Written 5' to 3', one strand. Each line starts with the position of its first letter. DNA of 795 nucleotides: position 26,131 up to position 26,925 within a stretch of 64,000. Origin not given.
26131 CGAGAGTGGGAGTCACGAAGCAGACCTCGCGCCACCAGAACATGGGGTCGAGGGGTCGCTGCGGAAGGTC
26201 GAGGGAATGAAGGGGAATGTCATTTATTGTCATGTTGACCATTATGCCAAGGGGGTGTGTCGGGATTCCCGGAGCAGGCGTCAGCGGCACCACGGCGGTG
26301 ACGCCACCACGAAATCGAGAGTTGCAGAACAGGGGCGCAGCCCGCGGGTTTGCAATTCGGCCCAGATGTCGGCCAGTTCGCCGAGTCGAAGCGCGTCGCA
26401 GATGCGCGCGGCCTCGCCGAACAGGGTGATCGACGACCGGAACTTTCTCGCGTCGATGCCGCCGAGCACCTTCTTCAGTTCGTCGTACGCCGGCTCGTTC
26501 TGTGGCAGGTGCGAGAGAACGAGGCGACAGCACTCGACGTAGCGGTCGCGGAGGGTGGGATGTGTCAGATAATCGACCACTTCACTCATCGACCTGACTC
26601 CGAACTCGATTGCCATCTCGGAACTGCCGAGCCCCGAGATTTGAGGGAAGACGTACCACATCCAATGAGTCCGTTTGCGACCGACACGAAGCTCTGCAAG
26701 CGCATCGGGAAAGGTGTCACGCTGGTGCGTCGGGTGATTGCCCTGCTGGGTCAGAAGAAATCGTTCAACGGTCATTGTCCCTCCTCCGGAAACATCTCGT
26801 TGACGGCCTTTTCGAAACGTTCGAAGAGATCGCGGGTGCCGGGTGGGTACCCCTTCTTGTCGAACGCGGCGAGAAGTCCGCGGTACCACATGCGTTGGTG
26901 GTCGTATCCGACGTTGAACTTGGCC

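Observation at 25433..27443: Tightly coupled operon: SpoT-hydrolase-like HD protein, DUF1810, CX5R phosphatase and a 56-aa acidic ORF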

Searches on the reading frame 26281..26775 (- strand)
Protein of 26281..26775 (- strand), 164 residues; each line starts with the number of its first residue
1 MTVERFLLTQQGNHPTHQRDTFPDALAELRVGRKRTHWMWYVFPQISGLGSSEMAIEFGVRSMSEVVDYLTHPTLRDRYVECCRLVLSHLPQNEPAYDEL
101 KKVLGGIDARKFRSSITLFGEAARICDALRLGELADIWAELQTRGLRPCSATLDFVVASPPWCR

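Call 3: search_protein_families(library=pfam, proteins=[window:26281-26775:-], max_evalue=0.01)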
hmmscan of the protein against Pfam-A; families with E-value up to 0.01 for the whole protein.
window:26281-26775:- (164 aa): 1 family
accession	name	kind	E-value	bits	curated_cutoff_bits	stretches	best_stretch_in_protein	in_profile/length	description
PF08837.16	DUF1810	-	2.2e-34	118.7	25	1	17-123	10-110/136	Protein of unknown function (DUF1810)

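Call 6: search_protein_families(library=ncbifam, proteins=[window:26281-26775:-], max_evalue=0.01)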
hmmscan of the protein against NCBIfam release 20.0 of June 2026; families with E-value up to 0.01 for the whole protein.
window:26281-26775:- (164 aa): 0 families

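Call 7: search_protein_families(library=padloc, proteins=[window:26281-26775:-], max_evalue=0.01)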
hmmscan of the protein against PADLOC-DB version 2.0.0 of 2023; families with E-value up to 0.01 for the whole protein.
window:26281-26775:- (164 aa): 0 families

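Call 9: search_solved_structures(query=window:26281-26775:-, max_evalue=0.1, show_alignments=2)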
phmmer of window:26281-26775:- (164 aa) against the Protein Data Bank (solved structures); distinct sequences matched with E-value up to 0.1: 5.
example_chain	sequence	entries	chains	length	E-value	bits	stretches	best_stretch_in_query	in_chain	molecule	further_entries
2jek_A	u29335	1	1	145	7.4e-20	74.5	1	21-123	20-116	RV1873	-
5i9g_C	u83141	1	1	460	8.5e-05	25.5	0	112-155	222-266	pentatricopeptide repeat protein dPPR-U8C2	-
5i9f_A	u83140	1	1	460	0.00026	23.9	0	124-159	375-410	pentatricopeptide repeat protein dPPR-U10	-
5i9d_A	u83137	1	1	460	0.00028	23.8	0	125-159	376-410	pentatricopeptide repeat protein dPPR-U8A2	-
5i9h_A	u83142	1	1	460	0.00038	23.4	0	124-159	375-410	pentatricopeptide repeat protein dPPR-U8G2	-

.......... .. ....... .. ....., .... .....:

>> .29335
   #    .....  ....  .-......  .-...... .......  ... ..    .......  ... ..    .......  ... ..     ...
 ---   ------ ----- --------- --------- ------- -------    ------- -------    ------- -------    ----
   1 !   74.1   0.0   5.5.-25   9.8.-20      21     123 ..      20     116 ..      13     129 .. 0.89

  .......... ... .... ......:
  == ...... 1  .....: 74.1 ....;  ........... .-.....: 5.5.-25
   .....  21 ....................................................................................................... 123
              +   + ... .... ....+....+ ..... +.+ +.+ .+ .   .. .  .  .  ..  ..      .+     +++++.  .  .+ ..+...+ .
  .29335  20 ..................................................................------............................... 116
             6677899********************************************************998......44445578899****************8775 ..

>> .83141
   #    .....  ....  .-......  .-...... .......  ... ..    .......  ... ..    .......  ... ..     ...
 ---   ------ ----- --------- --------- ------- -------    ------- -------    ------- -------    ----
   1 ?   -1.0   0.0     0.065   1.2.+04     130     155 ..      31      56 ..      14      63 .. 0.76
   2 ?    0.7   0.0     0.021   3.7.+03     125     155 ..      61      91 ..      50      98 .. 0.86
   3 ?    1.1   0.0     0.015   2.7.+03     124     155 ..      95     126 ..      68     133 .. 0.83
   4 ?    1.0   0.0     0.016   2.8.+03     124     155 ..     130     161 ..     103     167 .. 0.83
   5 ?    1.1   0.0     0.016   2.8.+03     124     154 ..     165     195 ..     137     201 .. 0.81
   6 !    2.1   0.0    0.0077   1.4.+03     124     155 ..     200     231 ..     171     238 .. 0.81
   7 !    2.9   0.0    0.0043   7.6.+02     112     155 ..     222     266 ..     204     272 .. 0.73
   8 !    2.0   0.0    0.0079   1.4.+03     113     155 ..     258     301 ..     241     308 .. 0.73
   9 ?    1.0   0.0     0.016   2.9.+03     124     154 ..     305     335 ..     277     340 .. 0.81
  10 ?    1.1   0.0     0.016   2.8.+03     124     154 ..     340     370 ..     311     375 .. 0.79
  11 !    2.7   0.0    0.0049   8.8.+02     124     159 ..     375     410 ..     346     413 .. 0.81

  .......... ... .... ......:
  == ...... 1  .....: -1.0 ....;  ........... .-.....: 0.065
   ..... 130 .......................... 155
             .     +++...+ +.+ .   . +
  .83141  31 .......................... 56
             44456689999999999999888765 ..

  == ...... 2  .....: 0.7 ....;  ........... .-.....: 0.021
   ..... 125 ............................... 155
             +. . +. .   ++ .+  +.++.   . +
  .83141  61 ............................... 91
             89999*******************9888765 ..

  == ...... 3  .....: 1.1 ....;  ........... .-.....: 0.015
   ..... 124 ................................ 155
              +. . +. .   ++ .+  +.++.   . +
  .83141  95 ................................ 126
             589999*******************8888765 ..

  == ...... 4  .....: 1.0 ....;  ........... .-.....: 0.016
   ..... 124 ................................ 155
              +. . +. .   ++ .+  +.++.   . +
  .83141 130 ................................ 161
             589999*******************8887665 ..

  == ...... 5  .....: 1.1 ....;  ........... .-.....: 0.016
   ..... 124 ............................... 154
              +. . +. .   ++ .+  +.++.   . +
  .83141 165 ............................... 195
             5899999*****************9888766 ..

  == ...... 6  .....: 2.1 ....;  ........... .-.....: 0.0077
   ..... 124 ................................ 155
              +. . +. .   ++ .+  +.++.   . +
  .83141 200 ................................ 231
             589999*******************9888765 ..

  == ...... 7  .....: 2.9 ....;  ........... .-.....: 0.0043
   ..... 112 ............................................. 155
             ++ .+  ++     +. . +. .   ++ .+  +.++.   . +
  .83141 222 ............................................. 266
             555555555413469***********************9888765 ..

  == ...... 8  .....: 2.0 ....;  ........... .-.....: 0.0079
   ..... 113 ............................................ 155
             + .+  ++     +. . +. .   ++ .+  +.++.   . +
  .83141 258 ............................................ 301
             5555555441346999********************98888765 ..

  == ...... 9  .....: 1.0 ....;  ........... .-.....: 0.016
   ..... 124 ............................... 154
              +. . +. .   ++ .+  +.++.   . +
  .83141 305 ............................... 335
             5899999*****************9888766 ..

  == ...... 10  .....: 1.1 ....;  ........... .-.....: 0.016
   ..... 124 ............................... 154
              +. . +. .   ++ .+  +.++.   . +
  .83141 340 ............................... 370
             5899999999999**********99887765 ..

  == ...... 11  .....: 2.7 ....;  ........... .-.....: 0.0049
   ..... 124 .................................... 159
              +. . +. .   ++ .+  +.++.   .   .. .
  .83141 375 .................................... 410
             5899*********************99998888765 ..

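Call 36: find_homologous_proteins(query=window:26281-26775:-, max_evalue=0.001)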
Query window:26281-26775:- (164 aa): 1098 proteins with E <= 0.001 among 1215 candidates; the best 120 are listed.
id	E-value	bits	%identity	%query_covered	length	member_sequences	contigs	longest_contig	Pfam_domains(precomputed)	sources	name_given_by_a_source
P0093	1.7e-102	358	96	100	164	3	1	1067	PF08837.17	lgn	-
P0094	2.3e-71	257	67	99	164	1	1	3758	PF08837.17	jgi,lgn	jgi:uncharacterized protein (DUF1810 family)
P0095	4.1e-69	249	69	99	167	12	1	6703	PF08837.17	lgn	-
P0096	2.1e-68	247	67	99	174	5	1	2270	PF08837.17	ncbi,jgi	jgi:uncharacterized protein (DUF1810 family)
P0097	5.9e-67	242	65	99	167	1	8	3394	PF08837.17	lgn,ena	-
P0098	7.3e-67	242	64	99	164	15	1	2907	PF08837.17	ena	-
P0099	2.1e-65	237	64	100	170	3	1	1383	PF08837.17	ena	-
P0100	6.6e-62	226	63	99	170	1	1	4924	PF08837.17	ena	-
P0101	5.8e-54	200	56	99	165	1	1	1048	PF08837.17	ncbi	-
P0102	1.2e-52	196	55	99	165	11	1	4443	PF08837.17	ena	-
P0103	7.2e-52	193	55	99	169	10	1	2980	PF08837.17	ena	-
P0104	1.2e-50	189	55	99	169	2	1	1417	PF08837.17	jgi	jgi:uncharacterized protein (DUF1810 family)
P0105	2.5e-50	188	54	99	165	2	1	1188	PF08837.17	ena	-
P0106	1.5e-49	186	54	99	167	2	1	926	PF08837.17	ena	-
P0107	2.1e-49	185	53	99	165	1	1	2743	PF08837.17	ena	-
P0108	2.5e-49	185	52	99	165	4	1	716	PF08837.17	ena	-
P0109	3.6e-49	185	53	98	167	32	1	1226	PF08837.17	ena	-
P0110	8.7e-49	183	51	99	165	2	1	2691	PF08837.17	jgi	jgi:uncharacterized protein (DUF1810 family)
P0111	3.9e-48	181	53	99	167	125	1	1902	PF08837.17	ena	-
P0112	4.5e-48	181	51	99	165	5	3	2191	PF08837.17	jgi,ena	jgi:uncharacterized protein (DUF1810 family)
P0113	7.3e-48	180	52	99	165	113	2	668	PF08837.17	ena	-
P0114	9.7e-48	180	51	99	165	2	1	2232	PF08837.17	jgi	jgi:uncharacterized protein (DUF1810 family)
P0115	2.0e-47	179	52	99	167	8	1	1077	PF08837.17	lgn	-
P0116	4.2e-47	178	51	99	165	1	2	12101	PF08837.17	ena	-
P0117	5.4e-47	178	51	99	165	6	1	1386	PF08837.17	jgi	jgi:uncharacterized protein (DUF1810 family)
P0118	5.7e-47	177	51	99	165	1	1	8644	PF08837.17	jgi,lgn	jgi:uncharacterized protein (DUF1810 family)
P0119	8.6e-47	177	50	99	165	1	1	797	PF08837.17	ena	-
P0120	3.4e-46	175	51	99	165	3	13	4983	PF08837.17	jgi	jgi:uncharacterized protein (DUF1810 family)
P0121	3.9e-46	175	51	99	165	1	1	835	PF08837.17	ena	-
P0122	1.4e-45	173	50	99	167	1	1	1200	PF08837.17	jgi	jgi:uncharacterized protein (DUF1810 family)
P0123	2.2e-45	172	51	99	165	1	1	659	PF08837.17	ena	-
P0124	8.9e-45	170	51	99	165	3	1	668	PF08837.17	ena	-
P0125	1.8e-44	169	49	99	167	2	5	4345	PF08837.17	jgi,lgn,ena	jgi:uncharacterized protein (DUF1810 family)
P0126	5.6e-44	168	49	99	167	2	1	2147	PF08837.17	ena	-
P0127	2.7e-43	165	51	99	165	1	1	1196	PF08837.17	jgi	-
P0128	1.4e-42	163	48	99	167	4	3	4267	PF08837.17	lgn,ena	-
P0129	4.8e-42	161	49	99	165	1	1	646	PF08837.17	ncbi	-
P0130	5.9e-42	161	49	99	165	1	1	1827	PF08837.17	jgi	-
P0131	7.9e-42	161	50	99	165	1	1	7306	PF08837.17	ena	-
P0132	8.7e-42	161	49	99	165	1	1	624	PF08837.17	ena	-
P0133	1.4e-41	160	48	100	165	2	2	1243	PF08837.17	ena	-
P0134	1.1e-40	157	48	99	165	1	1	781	PF08837.17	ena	-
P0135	1.5e-40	157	48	99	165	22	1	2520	PF08837.17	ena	-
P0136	1.7e-40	156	48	99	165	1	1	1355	PF08837.17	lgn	-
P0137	2.1e-40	156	48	99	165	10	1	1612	PF08837.17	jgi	jgi:uncharacterized protein (DUF1810 family)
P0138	6.6e-40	154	48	99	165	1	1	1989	PF08837.17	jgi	jgi:uncharacterized protein (DUF1810 family)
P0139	4.1e-39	152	48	99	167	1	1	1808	PF08837.17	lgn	-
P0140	5.2e-39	152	48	99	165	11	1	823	PF08837.17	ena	-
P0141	5.5e-39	151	47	99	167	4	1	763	PF08837.17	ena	-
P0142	5.2e-38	148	46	99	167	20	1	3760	PF08837.17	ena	-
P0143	7.9e-38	148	46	99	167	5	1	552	PF08837.17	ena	-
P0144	1.4e-37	147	46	99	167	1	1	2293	PF08837.17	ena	-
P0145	2.6e-36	143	45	99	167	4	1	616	PF08837.17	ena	-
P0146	1.3e-34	137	51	84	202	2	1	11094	PF08837.17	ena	-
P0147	1.2e-25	108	53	70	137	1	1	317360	PF08837.17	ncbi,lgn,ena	-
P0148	1.2e-24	105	46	76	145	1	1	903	PF08837.17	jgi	-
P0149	2.7e-24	104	46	76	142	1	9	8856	PF08837.17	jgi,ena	-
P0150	2.9e-24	104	49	67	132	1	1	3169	PF08837.17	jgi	-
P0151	2.9e-24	104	46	76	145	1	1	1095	PF08837.17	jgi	-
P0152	2.9e-24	104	49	67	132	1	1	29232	PF08837.17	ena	-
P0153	2.9e-24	104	46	76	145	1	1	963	PF08837.17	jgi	-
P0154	3.6e-24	103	54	65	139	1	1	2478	PF08837.17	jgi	jgi:uncharacterized protein (DUF1810 family)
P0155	5.0e-24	103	52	68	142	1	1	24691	PF08837.17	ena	-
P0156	5.0e-24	103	51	66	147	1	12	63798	PF08837.17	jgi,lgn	jgi:uncharacterized protein (DUF1810 family)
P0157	5.4e-24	103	46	76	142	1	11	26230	PF08837.17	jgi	jgi:uncharacterized protein (DUF1810 family)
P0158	5.6e-24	103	51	66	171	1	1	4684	PF08837.17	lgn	-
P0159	6.7e-24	102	55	65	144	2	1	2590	PF08837.17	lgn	-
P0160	7.3e-24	102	55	63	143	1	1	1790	PF08837.17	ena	-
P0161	7.3e-24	102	50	69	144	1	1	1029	PF08837.17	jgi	jgi:uncharacterized protein (DUF1810 family)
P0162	7.4e-24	102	46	76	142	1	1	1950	PF08837.17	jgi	jgi:uncharacterized protein (DUF1810 family)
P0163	9.2e-24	102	46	76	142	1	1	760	PF08837.17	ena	-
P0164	1.0e-23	102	46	76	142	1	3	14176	PF08837.17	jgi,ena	-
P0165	1.0e-23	102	48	67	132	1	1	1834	PF08837.17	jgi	-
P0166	1.1e-23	102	45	76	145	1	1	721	PF08837.17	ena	-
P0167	1.3e-23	101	51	65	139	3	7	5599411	PF08837.17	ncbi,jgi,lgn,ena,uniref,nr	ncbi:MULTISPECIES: DUF1810 domain-containing protein [Massilia]|uniref:DUF1810 domain-containing pro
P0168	1.4e-23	101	49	70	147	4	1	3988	PF08837.17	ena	-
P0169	1.6e-23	101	50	74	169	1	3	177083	PF08837.17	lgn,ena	-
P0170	1.8e-23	101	53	66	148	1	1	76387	PF08837.17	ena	-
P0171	2.1e-23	101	52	65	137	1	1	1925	PF08837.17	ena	-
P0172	2.1e-23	101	52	65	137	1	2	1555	PF08837.17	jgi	-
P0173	2.3e-23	101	52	65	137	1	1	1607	PF08837.17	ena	-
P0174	2.8e-23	100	54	60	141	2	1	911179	PF08837.17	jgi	jgi:uncharacterized protein (DUF1810 family)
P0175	2.9e-23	100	45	84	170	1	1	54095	PF08837.17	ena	-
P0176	3.0e-23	100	45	76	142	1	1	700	PF08837.17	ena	-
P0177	3.1e-23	100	46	75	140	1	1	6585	PF08837.17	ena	-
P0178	3.1e-23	100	55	60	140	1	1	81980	PF08837.17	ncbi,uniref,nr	ncbi:DUF1810 domain-containing protein [Elioraea sp.]|uniref:DUF1810 domain-containing protein n=1 T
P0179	3.5e-23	100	47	71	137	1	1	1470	PF08837.17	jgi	jgi:uncharacterized protein (DUF1810 family)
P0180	3.6e-23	100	55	65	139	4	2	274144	PF08837.17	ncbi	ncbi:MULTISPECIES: DUF1810 domain-containing protein [unclassified Blastococcus]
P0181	3.7e-23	100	46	79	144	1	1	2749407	PF08837.17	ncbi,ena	-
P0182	3.7e-23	100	51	65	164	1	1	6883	PF08837.17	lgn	-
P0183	3.9e-23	100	51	66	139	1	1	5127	PF08837.17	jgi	-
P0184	4.0e-23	100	47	71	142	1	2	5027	PF08837.17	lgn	-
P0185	4.4e-23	100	49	65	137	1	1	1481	PF08837.17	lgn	-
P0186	5.1e-23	100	46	75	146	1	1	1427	PF08837.17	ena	-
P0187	5.2e-23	99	50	65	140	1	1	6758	PF08837.17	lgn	-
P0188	6.5e-23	99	50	63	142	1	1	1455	PF08837.17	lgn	-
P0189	7.1e-23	99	46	74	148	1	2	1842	PF08837.17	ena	-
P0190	7.6e-23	99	51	66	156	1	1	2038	PF08837.17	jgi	jgi:uncharacterized protein (DUF1810 family)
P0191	7.6e-23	99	50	65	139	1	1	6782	PF08837.17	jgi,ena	-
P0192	8.3e-23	99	50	71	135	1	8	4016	PF08837.17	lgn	-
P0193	9.0e-23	99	49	62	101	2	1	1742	PF08837.17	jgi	jgi:uncharacterized protein (DUF1810 family)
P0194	9.2e-23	99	46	75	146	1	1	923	PF08837.17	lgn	-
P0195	9.3e-23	99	49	74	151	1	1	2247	PF08837.17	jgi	jgi:uncharacterized protein (DUF1810 family)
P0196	1.1e-22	98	48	65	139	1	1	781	PF08837.17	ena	-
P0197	1.1e-22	98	50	64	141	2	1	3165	PF08837.17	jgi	jgi:uncharacterized protein (DUF1810 family)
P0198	1.1e-22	98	50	62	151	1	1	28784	PF08837.17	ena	-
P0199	1.2e-22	98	49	65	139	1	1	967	PF08837.17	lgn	-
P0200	1.3e-22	98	46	75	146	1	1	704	PF08837.17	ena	-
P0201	1.3e-22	98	49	65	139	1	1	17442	PF08837.17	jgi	-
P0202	1.3e-22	98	49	65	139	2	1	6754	PF08837.17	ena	-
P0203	1.3e-22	98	49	71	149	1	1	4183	PF08837.17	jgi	jgi:uncharacterized protein (DUF1810 family)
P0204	1.3e-22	98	48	71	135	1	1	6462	PF08837.17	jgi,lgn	-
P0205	1.5e-22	98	53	61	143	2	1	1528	PF08837.17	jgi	jgi:uncharacterized protein (DUF1810 family)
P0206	1.5e-22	98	58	60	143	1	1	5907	PF08837.17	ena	-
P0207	1.6e-22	98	53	65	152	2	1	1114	PF08837.17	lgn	-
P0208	1.6e-22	98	45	76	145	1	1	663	PF08837.17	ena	-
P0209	1.6e-22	98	46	75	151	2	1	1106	PF08837.17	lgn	-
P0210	1.6e-22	98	49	65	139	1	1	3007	PF08837.17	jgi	-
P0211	1.7e-22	98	46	76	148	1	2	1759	PF08837.17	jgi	jgi:uncharacterized protein (DUF1810 family)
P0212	2.0e-22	98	48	65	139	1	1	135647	PF08837.17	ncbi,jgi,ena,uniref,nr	ncbi:DUF1810 domain-containing protein [Massilia brevitalea]|uniref:DUF1810 domain-containing protei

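Call 37: find_encoding_contigs(protein=P0116, flank=6000, max_places=2)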
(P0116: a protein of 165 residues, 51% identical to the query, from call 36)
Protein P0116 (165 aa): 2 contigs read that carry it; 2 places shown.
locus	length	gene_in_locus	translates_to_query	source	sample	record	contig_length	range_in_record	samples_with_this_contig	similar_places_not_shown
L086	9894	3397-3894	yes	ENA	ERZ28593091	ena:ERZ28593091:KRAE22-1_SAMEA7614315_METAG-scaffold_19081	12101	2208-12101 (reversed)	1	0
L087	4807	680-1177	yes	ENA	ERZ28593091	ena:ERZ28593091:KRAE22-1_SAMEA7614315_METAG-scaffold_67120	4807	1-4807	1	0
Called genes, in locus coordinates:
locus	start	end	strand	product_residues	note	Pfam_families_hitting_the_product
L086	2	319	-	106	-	?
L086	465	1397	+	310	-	PF00850:Hist_deacetyl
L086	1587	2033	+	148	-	-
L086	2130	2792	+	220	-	PF13328:HD_4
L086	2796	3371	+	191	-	-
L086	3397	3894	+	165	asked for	PF08837:DUF1810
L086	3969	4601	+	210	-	-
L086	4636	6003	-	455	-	PF14821:Thr_synth_N, PF00291:PALP, PF24857:THR4_C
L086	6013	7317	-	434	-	PF03447:NAD_binding_3, PF00742:Homoserine_dh, PF01842:ACT, PF22629:ACT_AHAS_ss (weak)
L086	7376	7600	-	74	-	-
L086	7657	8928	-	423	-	PF00278:Orn_DAP_Arg_deC, PF02784:Orn_Arg_deC_N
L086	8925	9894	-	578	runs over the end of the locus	PF03485:Arg_tRNA_synt_N, PF00750:tRNA-synt_1d, PF05746:DALR_1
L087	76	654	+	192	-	-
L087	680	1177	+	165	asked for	PF08837:DUF1810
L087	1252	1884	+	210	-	-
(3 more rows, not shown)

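Call 38: find_encoding_contigs(protein=P0118, flank=6000, max_places=2)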
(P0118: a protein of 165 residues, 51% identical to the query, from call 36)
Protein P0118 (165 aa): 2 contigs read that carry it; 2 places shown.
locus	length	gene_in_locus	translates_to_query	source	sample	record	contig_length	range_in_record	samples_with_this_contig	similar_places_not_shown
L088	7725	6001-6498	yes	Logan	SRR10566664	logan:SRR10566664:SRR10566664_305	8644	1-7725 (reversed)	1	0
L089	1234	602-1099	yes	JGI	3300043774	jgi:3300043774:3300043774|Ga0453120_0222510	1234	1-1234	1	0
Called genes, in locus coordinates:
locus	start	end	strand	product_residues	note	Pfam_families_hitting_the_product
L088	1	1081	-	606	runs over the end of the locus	PF07497:Rho_RNA_bind, PF00006:ATP-synt_ab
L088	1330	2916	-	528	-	-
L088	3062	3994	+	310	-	PF00850:Hist_deacetyl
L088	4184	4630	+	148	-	-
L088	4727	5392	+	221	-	PF13328:HD_4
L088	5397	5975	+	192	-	-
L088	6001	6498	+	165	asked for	PF08837:DUF1810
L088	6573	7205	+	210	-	-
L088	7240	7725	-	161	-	?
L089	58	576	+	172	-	-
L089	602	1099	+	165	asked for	PF08837:DUF1810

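Call 39: find_encoding_contigs(protein=P0146, flank=6000, max_places=2)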
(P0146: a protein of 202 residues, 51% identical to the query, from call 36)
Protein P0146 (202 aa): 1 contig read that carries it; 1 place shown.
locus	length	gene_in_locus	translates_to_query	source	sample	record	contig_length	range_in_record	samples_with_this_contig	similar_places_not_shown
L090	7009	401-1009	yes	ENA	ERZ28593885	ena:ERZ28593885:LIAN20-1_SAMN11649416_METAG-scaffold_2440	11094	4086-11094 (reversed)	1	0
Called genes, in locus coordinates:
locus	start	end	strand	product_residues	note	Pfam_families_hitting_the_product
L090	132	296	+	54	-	-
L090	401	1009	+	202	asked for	PF08837:DUF1810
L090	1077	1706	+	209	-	-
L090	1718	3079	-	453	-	PF14821:Thr_synth_N, PF00291:PALP, PF24857:THR4_C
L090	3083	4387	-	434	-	PF03447:NAD_binding_3, PF00742:Homoserine_dh, PF01842:ACT, PF22629:ACT_AHAS_ss (weak)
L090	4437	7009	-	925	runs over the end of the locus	PF02463:SMC_N (faint), PF13476:AAA_23 (weak), PF13514:AAA_27 (faint)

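Call 64: predict_structure(alignment_id=A2)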
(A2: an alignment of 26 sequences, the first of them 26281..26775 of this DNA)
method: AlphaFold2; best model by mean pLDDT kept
length: 164 residues; sequences in the alignment: 26
mean_pLDDT: 96.0   pTM: 0.91
mean pLDDT of the five models: 96.0, 94.7, 94.7, 94.6, 92.0
residues with pLDDT >= 90: 159; 70-90: 4; 50-70: 1; < 50: 0
segments of 3 or more residues with pLDDT < 50: none
pLDDT, mean of each block of 10 residues (from residue 1): 92 93 98 95 95 94 97 98 98 95 96 98 96 98 97 97 88
secondary structure, 60 per line:
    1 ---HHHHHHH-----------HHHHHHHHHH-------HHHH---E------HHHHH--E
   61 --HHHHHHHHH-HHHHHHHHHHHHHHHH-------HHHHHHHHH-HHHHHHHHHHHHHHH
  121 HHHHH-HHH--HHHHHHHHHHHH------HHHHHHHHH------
elements in order: H4-10 H22-31 H39-42 H53-57 H63-71 H73-88 H96-104 H106-125 H132-143 H150-158

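Call 66: find_encoding_contigs(protein=P0180, flank=4000, max_places=2)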
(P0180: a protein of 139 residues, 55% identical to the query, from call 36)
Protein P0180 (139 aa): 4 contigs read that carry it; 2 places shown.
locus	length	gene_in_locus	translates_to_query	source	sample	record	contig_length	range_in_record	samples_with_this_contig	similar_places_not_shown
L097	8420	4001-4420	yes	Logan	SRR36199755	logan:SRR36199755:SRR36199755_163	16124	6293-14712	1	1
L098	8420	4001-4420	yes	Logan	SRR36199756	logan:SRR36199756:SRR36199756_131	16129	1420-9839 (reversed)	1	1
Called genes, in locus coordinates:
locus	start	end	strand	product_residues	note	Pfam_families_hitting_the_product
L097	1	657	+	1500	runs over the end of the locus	PF00122:E1-E2_ATPase, PF00702:Hydrolase, PF13246:Cation_ATPase (weak), PF00689:Cation_ATPase_C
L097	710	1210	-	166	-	-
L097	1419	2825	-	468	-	PF14362:DUF4407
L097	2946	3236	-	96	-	-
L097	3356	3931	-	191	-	PF11716:MDMPI_N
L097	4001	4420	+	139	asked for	PF08837:DUF1810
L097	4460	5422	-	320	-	PF08240:ADH_N, PF00107:ADH_zinc_N, PF13602:ADH_zinc_N_2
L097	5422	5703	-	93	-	-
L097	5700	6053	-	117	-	PF12840:HTH_20, PF01022:HTH_5, PF12802:MarR_2 (weak), PF13412:HTH_24 (faint)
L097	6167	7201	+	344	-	PF13410:GST_C_2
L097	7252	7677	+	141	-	-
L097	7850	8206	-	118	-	-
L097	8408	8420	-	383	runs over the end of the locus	PF02771:Acyl-CoA_dh_N, PF02770:Acyl-CoA_dh_M, PF00441:Acyl-CoA_dh_1, PF08028:Acyl-CoA_dh_2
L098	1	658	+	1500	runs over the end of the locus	PF00122:E1-E2_ATPase, PF00702:Hydrolase, PF13246:Cation_ATPase (weak), PF00689:Cation_ATPase_C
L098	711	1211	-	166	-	-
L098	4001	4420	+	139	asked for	PF08837:DUF1810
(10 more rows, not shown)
